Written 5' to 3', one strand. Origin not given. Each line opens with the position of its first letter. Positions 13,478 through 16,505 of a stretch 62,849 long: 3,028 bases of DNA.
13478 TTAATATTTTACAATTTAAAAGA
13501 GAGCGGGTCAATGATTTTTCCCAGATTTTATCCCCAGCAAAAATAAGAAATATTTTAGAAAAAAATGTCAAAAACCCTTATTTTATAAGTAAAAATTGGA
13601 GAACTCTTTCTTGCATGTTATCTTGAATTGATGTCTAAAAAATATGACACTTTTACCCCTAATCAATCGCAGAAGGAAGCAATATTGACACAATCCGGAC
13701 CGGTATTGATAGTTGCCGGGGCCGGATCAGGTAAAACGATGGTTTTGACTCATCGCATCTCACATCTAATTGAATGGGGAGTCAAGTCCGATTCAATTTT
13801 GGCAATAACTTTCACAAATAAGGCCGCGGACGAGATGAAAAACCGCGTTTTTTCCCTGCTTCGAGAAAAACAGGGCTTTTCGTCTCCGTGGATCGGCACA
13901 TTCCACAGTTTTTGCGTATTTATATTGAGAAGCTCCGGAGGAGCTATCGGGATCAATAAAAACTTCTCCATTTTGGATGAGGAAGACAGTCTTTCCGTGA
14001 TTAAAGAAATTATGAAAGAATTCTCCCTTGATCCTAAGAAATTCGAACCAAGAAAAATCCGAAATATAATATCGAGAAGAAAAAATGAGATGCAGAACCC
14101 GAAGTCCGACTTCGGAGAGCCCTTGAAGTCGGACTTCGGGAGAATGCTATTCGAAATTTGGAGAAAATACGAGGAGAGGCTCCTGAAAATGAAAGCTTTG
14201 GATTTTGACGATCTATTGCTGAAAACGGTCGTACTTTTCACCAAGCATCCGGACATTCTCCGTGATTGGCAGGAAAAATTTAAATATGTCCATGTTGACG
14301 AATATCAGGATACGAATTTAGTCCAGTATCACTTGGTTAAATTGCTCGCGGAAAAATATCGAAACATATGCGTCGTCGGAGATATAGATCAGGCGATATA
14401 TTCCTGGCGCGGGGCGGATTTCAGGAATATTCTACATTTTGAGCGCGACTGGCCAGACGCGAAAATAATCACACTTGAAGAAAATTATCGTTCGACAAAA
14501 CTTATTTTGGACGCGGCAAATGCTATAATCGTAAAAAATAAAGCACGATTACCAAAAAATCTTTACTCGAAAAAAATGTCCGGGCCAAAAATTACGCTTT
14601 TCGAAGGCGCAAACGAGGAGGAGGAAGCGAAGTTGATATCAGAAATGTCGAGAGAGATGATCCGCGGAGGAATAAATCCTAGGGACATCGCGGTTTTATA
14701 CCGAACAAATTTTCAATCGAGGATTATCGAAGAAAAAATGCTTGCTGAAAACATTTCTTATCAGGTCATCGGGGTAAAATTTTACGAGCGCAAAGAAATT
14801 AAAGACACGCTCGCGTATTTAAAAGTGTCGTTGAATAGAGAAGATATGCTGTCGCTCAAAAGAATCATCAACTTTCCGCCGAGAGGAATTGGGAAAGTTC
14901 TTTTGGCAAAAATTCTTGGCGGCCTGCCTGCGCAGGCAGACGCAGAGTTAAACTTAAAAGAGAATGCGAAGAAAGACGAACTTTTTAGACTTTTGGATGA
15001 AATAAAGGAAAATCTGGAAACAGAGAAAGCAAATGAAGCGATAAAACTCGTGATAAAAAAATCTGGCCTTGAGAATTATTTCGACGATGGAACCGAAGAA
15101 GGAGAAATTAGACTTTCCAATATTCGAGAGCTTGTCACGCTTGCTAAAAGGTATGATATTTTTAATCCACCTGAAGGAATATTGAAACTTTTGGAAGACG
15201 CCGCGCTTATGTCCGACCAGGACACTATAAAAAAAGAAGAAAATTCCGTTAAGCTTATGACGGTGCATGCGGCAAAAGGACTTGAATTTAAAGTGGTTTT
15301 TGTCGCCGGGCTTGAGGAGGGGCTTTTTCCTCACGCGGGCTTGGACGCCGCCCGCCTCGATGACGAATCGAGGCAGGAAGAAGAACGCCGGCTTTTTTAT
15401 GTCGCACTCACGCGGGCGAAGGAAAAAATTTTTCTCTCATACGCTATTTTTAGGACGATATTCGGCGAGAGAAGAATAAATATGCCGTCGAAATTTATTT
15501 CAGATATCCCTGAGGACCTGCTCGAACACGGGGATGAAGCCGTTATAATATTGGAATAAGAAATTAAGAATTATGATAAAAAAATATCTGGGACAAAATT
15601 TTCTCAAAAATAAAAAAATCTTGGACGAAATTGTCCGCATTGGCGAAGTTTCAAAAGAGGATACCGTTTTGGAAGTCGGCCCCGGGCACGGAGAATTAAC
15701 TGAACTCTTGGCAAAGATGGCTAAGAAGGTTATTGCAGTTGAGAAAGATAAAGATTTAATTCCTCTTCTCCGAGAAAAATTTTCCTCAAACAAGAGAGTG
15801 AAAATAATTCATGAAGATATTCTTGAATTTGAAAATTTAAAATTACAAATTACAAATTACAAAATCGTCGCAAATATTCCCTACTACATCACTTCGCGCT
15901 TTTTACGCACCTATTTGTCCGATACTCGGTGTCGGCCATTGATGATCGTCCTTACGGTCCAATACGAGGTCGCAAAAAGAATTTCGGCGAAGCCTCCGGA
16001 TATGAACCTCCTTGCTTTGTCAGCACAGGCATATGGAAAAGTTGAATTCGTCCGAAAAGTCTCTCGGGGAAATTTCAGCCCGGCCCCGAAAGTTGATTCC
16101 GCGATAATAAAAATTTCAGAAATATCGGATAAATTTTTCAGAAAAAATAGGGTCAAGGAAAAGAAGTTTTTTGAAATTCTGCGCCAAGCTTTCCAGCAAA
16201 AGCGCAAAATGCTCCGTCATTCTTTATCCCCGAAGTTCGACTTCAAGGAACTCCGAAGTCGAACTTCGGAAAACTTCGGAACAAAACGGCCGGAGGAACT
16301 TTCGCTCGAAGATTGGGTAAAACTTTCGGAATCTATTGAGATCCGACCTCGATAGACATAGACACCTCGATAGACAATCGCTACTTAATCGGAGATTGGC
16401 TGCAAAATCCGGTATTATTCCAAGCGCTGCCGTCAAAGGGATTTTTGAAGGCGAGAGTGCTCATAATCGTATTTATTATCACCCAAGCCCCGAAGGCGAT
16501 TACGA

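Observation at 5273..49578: Stop-free palindromic mini-element family inserted in frame into core housekeeping genes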

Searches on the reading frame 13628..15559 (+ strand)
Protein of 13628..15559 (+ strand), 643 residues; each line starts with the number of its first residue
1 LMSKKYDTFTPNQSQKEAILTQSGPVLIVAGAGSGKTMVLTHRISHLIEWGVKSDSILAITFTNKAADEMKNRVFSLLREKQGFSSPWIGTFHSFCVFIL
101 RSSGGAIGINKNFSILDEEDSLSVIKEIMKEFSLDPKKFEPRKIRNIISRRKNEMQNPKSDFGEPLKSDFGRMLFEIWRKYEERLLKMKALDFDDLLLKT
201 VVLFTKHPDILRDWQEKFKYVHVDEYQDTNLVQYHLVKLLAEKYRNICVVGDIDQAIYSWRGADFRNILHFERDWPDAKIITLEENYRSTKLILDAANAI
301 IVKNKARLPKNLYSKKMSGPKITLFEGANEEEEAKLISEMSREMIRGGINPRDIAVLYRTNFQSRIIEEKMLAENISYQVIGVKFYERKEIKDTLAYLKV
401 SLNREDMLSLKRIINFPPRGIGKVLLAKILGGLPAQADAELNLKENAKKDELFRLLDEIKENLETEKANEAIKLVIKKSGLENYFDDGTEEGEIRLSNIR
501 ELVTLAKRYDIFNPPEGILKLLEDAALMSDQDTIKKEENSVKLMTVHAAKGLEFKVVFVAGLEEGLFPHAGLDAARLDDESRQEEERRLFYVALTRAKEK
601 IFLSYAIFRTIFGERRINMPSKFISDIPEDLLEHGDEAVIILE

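Call 5: search_protein_families(library=pfam, proteins=[window:13628-15559:+])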
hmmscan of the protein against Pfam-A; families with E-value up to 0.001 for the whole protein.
window:13628-15559:+ (643 aa): 8 families
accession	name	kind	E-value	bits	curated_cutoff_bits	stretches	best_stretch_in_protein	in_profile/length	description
PF00580.27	UvrD-helicase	-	5.6e-91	305.4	23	1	12-275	2-270/271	UvrD/REP helicase N-terminal domain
PF13361.12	UvrD_C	-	4.4e-70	237.3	25.6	1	281-606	1-348/350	UvrD-like helicase C-terminal domain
PF13245.12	AAA_19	-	3.1e-24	86.1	25.1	1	15-259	1-132/134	AAA domain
PF13538.12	UvrD_C_2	-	1.1e-10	41.6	27.4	1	575-603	23-51/52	UvrD-like helicase C-terminal domain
PF01443.25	Viral_helicase1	-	2.4e-07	31.2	21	0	536-601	172-224/228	Viral superfamily 1 RNA helicase core domain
PF13604.12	AAA_30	-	2.3e-05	24.7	27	0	12-73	3-65/191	AAA domain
PF13087.12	AAA_12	-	0.00011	22.2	27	0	535-602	133-189/195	AAA domain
PF04851.21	ResIII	-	0.00054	20.4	22.5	0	19-81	19-80/164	Type III restriction enzyme, res subunit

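Call 49: search_solved_structures(query=window:13628-15559:+, show_alignments=1, max_evalue=1e-60)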
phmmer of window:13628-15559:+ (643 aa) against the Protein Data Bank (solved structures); distinct sequences matched with E-value up to 1e-60: 9.
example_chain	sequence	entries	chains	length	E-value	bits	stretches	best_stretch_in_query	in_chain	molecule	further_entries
1pjr_A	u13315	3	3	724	3.6e-173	580.4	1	12-634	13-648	PCRA | ATP-DEPENDENT HELICASE PCRA | HELICASE PCRA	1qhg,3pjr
2pjr_A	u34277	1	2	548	2e-143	482.2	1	12-533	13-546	PROTEIN (HELICASE PCRA)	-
9dci_A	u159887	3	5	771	7.7e-134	450.6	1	12-633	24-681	ATP-dependent DNA helicase UvrD1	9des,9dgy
4c2u_A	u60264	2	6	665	3.2e-131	441.9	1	12-628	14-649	DNA HELICASE II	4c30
4c2t_A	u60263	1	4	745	4.7e-131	441.3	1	12-628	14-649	DNA HELICASE II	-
2is1_A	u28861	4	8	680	1.1e-124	420.3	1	10-633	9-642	DNA helicase II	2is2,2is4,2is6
3lfu_A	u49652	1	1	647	1.9e-124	419.5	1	10-633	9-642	DNA helicase II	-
1uaa_A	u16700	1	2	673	8e-106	358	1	12-634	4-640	PROTEIN (ATP-DEPENDENT DNA HELICASE REP.)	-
1qhh_B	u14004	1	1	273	4.6e-88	299.4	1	172-430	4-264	PROTEIN (PCRA (SUBUNIT))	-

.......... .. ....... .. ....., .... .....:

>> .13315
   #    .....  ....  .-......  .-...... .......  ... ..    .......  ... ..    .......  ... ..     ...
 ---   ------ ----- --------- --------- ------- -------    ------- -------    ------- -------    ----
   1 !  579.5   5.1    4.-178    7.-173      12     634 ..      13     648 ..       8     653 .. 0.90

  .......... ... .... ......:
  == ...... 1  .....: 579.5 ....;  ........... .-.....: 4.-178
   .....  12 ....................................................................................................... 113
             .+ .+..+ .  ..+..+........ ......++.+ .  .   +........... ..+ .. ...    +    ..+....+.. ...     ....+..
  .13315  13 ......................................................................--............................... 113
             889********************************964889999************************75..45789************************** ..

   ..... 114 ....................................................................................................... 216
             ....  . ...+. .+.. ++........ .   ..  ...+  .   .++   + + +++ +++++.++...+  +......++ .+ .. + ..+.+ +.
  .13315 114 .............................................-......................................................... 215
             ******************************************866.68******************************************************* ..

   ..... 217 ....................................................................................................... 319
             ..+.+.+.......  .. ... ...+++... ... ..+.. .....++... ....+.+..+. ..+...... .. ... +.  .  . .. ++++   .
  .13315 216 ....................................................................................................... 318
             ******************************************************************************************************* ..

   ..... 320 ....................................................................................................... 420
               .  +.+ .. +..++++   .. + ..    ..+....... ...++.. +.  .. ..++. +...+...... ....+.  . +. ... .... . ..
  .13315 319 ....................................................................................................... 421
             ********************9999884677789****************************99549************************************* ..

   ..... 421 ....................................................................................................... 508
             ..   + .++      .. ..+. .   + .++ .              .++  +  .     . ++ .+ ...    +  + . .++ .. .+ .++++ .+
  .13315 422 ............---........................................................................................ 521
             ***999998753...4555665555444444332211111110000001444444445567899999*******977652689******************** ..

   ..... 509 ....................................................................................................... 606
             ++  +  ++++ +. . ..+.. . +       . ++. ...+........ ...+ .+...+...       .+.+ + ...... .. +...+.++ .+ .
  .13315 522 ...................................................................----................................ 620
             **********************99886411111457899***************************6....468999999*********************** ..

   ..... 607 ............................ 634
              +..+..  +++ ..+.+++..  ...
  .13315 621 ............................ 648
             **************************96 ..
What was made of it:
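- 14098..14140 (.): REP doublet, TCCGA type, with arms extended to 16 nt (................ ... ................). It lies in frame in the uvrD/pcrA-like helicase gene (13628-15559, plus strand) and is read as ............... It replaces a native segment, with a net gain of about 1 aa. There is no gap against PcrA, PDB 1pjr (call 49).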

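Call 51: find_homologous_proteins(query=window:13628-15559:+, max_evalue=1e-80)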
Query window:13628-15559:+ (643 aa): 8000 proteins with E <= 1e-80 among 8000 candidates; the best 120 are listed.
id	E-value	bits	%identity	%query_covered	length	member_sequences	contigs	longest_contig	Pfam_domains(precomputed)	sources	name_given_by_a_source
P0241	0.0e+0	1416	100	100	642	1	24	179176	PF13538.13,PF01443.25,PF13604.13,PF13361.13,PF13245.13,PF00580.28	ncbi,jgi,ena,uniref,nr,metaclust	ncbi:hypothetical protein A3I27_04415 [Candidatus Giovannonibacteria bacterium RIFCSPLOWO2_02_FULL_4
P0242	0.0e+0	1196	85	100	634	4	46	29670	PF13538.13,PF13087.13,PF01443.25,PF13361.13,PF13245.13,PF00580.28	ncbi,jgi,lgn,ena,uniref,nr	ncbi:MAG: ATP-dependent DNA helicase PcrA [Candidatus Giovannonibacteria bacterium GW2011_GWB1_45_9b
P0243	0.0e+0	1189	84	100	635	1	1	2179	PF13538.13,PF13087.13,PF01443.25,PF13604.13,PF13361.13,PF13245.13,PF00580.28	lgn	-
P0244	0.0e+0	1181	85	100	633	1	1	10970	PF13538.13,PF01443.25,PF13361.13,PF13245.13,PF00580.28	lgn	-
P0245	0.0e+0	1145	83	100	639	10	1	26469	PF13538.13,PF01443.25,PF13361.13,PF13245.13,PF00580.28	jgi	-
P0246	4.5e-297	1005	72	100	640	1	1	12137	PF13538.13,PF13087.13,PF01443.25,PF13604.13,PF13361.13,PF13245.13,PF00580.28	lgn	-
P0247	7.1e-295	997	71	100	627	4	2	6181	PF13538.13,PF13087.13,PF01443.25,PF13361.13,PF13245.13,PF00580.28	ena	-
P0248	3.8e-293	992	70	100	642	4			PF13538.13,PF01443.25,PF13604.13,PF13361.13,PF13245.13,PF00580.28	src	-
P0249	1.5e-289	980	70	100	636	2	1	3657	PF13538.13,PF13087.13,PF01443.25,PF13604.13,PF13361.13,PF13245.13,PF00580.28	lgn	-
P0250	1.4e-288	977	70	99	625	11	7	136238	PF13538.13,PF13087.13,PF01443.25,PF13604.13,PF13361.13,PF13245.13,PF04851.22,PF00580.28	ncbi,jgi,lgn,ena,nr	ncbi:TPA: ATP-dependent DNA helicase PcrA [Candidatus Giovannonibacteria bacterium]|nr:ATP-dependent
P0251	5.8e-286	968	70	99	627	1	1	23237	PF13538.13,PF13087.13,PF01443.25,PF13604.13,PF13361.13,PF13245.13,PF00580.28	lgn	-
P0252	1.9e-284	963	68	100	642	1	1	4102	PF13538.13,PF13087.13,PF01443.25,PF13361.13,PF13245.13,PF00580.28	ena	-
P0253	2.7e-283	959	70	99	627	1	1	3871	PF13538.13,PF13087.13,PF01443.25,PF13604.13,PF13361.13,PF13245.13,PF00580.28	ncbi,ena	ncbi:MAG: UvrD-helicase domain-containing protein [Patescibacteria group bacterium]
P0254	1.6e-281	953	68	100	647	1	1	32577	PF13538.13,PF01443.25,PF13604.13,PF13361.13,PF13245.13,PF00580.28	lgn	-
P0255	1.2e-277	940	67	100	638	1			PF13538.13,PF01443.25,PF13604.13,PF13361.13,PF13245.13,PF00580.28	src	-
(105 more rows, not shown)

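Call 53: find_encoding_contigs(protein=P0244, flank=3000, max_places=1)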
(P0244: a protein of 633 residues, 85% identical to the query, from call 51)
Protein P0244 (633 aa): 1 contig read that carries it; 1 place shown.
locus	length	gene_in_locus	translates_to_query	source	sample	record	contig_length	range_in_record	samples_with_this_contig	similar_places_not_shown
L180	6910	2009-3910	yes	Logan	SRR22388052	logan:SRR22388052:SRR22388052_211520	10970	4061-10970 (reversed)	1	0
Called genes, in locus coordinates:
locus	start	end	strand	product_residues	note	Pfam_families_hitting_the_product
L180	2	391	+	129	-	?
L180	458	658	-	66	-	-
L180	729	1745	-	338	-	PF01476:LysM, PF23446:LysM1_NFP_LYK (faint), PF23473:LysM3_LYK4_5 (weak), PF01476:LysM, PF01551:Peptidase_M23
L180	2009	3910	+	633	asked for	PF00580:UvrD-helicase, PF13245:AAA_19, PF01443:Viral_helicase1 (faint), PF13361:UvrD_C, PF13538:UvrD_C_2 (faint)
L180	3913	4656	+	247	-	PF00398:RrnaAD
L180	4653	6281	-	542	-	-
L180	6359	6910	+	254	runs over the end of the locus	-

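Call 54: find_encoding_contigs(protein=P0245, flank=3000, max_places=1)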
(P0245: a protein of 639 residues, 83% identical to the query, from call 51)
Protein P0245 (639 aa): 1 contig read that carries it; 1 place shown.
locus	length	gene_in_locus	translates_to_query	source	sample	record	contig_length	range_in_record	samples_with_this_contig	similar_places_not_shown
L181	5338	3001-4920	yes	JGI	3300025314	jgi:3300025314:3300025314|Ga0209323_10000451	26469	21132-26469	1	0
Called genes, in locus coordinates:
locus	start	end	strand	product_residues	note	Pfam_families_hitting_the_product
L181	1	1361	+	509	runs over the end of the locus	PF05362:Lon_C, PF13541:ChlI, PF05496:RuvB_N (faint), PF00158:Sigma54_activat (faint), PF01078:Mg_chelatase, PF07728:AAA_5, PF00493:MCM (weak), PF13335:Mg_chelatase_C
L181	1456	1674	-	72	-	-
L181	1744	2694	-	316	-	PF01476:LysM, PF23446:LysM1_NFP_LYK (faint), PF23473:LysM3_LYK4_5, PF01476:LysM, PF01551:Peptidase_M23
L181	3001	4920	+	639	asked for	PF00580:UvrD-helicase, PF01443:Viral_helicase1 (faint), PF13245:AAA_19, PF13361:UvrD_C, PF13538:UvrD_C_2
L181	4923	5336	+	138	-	?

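Call 55: find_encoding_contigs(protein=P0242, flank=3000, max_places=1)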
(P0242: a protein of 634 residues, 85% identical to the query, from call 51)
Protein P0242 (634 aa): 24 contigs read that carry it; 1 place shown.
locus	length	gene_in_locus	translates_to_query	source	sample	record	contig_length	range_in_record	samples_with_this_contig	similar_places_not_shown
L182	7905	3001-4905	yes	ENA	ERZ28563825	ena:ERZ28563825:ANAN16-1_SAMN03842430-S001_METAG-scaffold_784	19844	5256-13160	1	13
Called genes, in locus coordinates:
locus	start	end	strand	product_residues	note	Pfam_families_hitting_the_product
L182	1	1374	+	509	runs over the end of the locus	PF05362:Lon_C (weak), PF13541:ChlI, PF00493:MCM, PF00158:Sigma54_activat (faint), PF01078:Mg_chelatase, PF05496:RuvB_N (faint), PF07728:AAA_5, PF13335:Mg_chelatase_C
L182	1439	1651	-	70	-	-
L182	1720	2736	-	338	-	PF01476:LysM, PF23446:LysM1_NFP_LYK (faint), PF23473:LysM3_LYK4_5, PF01476:LysM, PF01551:Peptidase_M23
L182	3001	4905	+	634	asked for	PF00580:UvrD-helicase, PF13245:AAA_19, PF01443:Viral_helicase1 (faint), PF13087:AAA_12 (faint), PF13361:UvrD_C, PF13538:UvrD_C_2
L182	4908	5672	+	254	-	PF00398:RrnaAD, PF13649:Methyltransf_25 (weak)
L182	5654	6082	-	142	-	PF18895:T4SS_pilin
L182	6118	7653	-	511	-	-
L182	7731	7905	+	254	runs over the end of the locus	-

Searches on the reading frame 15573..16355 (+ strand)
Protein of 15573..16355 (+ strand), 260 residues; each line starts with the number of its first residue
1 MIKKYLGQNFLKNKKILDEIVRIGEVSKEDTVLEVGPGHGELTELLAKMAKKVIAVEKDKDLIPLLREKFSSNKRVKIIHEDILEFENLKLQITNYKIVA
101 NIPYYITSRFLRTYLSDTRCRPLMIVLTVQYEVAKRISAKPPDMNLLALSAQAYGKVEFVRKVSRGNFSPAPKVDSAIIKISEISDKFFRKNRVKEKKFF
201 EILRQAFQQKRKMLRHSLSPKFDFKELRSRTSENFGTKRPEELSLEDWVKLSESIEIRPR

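Call 5: search_protein_families(library=pfam, proteins=[window:15573-16355:+])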
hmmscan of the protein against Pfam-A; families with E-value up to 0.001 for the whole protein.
window:15573-16355:+ (260 aa): 5 families
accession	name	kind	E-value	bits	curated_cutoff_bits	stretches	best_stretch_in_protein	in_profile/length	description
PF00398.26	RrnaAD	-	6.4e-57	193.1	24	1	3-254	5-260/263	Ribosomal RNA adenine dimethylase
PF13649.12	Methyltransf_25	-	4.4e-06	27.7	27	1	32-87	1-59/97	Methyltransferase domain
PF08241.18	Methyltransf_11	-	0.00016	22.7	21.2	1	33-85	1-53/95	Methyltransferase domain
PF02475.24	TRM5-TYW2_MTfase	-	0.00075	19.9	28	0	17-119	24-128/164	TRM5/TYW2 methyltransferase domain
PF13847.12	Methyltransf_31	-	0.00089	19.4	27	0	28-99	3-78/145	Methyltransferase domain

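Call 50: search_solved_structures(query=window:15573-16355:+, show_alignments=1, max_evalue=1e-20)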
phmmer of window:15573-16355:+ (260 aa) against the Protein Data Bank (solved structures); distinct sequences matched with E-value up to 1e-20: 21.
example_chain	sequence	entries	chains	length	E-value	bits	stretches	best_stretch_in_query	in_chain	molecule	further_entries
6ifs_A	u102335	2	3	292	1.4e-36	129.6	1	2-254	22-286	Ribosomal RNA small subunit methyltransferase A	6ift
7v2l_W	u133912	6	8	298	1.5e-36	129.5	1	2-254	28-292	Ribosomal RNA small subunit methyltransferase A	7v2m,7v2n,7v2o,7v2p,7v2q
6ifw_A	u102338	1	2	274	4.8e-35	124.6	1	7-254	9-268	Ribosomal RNA small subunit methyltransferase A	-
6ifx_A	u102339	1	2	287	1.3e-34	123.1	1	2-254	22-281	Ribosomal RNA small subunit methyltransferase A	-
6ifv_A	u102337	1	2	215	1.1e-31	113.5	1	2-181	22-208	Ribosomal RNA small subunit methyltransferase A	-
8x3w_A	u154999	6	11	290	3.4e-31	112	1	5-218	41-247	Probable ribosomal RNA small subunit methyltransferase A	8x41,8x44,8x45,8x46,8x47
8x4g_A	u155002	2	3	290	4.1e-30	108.4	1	5-218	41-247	Probable ribosomal RNA small subunit methyltransferase A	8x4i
8x4l_A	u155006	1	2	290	4.3e-30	108.4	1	5-218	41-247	Probable ribosomal RNA small subunit methyltransferase A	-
8x4o_A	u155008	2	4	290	6e-30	107.9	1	5-218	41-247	Probable ribosomal RNA small subunit methyltransferase A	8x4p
3grr_A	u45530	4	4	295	1.2e-28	103.6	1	3-220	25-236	Dimethyladenosine transferase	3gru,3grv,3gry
3tqs_A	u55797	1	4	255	4e-28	101.9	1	3-253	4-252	Ribosomal RNA small subunit methyltransferase A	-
3fyc_A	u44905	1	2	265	2.6e-27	99.2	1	8-220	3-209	Probable dimethyladenosine transferase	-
3fyd_A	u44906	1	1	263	9.6e-27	97.4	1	9-220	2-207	Probable dimethyladenosine transferase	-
3r9x_B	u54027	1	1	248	1.5e-26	96.8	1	2-256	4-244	Ribosomal RNA small subunit methyltransferase A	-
3ftc_A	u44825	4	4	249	1.5e-26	96.8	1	2-256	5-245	Dimethyladenosine transferase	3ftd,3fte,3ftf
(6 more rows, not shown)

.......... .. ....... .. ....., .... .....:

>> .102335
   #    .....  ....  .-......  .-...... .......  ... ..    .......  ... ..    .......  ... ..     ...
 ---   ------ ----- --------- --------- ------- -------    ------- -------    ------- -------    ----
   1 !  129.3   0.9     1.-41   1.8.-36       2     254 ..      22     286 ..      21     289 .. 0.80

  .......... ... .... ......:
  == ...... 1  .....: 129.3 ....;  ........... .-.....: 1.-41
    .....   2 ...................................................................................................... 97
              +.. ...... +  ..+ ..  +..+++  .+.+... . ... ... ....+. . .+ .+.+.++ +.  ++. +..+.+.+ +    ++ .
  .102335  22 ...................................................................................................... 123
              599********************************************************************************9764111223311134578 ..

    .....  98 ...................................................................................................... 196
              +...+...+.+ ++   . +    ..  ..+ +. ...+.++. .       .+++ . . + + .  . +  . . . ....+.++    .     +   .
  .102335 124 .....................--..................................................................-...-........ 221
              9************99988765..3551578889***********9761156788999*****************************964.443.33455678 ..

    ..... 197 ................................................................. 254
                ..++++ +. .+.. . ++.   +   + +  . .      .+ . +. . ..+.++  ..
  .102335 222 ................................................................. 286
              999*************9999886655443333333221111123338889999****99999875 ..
